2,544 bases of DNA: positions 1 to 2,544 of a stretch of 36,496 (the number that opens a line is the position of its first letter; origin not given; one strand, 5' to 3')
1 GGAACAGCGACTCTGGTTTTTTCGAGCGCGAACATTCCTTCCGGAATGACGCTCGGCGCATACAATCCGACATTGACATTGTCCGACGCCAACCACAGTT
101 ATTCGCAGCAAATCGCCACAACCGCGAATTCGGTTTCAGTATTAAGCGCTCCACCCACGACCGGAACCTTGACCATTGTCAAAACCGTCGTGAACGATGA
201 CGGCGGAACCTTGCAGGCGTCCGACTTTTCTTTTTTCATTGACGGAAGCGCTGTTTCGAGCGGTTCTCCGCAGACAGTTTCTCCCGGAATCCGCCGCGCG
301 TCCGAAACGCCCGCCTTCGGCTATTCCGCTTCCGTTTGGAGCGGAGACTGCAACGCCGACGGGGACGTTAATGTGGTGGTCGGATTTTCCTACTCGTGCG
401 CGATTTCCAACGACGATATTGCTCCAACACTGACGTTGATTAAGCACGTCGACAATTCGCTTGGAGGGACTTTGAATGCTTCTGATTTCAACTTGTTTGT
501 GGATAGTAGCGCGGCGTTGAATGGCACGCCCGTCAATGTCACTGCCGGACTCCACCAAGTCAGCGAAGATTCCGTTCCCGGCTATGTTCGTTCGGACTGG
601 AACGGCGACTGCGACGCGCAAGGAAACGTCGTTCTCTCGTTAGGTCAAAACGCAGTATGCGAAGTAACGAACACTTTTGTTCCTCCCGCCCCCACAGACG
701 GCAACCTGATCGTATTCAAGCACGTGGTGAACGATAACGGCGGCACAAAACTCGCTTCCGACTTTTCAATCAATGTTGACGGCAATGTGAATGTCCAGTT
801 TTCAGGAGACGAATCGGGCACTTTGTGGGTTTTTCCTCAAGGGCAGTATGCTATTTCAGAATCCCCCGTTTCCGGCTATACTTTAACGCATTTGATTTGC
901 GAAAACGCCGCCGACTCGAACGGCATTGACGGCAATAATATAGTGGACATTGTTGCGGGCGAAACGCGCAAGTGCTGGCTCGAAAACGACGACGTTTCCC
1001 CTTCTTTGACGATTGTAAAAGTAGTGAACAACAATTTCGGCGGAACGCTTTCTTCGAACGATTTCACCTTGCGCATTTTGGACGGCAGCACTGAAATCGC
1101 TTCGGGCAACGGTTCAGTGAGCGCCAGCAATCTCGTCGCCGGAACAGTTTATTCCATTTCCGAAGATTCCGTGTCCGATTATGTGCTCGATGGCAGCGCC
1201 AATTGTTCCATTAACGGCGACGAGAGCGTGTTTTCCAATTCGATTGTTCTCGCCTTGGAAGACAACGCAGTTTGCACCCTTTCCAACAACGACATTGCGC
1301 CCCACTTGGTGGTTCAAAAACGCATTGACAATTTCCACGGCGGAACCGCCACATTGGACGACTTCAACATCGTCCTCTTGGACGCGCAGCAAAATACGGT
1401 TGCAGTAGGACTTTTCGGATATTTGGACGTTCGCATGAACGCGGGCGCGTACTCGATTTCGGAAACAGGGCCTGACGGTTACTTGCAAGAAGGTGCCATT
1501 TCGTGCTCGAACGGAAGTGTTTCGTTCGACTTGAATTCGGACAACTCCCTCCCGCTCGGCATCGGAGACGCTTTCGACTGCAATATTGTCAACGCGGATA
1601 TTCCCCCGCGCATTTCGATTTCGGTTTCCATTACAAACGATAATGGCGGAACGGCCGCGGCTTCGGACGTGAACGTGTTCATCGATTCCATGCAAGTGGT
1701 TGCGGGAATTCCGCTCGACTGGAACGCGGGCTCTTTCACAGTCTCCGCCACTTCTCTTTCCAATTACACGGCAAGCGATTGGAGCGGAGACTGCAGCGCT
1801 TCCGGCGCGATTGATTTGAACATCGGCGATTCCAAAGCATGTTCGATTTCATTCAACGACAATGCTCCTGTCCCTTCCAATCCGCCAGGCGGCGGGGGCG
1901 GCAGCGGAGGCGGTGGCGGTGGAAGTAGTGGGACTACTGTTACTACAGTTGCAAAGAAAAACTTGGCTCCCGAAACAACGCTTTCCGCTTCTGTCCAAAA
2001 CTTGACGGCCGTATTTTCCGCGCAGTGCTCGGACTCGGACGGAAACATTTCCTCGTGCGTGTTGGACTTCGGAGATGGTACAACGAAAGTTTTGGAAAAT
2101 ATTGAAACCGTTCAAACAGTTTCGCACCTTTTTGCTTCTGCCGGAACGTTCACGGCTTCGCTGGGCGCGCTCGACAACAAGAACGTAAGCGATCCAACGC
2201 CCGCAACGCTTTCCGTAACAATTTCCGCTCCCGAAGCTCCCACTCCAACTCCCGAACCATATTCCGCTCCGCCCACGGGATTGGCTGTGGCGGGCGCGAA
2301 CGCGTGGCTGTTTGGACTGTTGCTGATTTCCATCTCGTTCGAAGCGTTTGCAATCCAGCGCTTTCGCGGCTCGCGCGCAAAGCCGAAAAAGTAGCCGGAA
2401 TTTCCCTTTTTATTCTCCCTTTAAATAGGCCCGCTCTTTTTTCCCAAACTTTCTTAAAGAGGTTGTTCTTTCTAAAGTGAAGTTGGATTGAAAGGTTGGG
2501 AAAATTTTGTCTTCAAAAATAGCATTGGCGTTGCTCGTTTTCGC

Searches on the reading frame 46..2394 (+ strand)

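Call 65: search_protein_families(library=pfam, max_evalue=0.001, proteins=[window:46-2394:+])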
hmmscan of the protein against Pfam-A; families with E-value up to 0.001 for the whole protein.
window:46-2394:+ (782 aa): 4 families
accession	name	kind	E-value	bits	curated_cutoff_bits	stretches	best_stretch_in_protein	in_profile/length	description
PF19403.5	SpaA_2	-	1.9e-45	153.8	25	5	126-207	3-96/96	Prealbumin-like fold domain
PF00801.26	PKD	-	2.2e-08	34.4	23.5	1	647-713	5-70/80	PKD domain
PF18911.6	PKD_4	-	3.2e-08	33.9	27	1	651-721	16-80/85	PKD domain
PF24547.1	DUF7601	-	1.6e-05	25.8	27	0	355-397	63-113/116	Domain of unknown function (DUF7601)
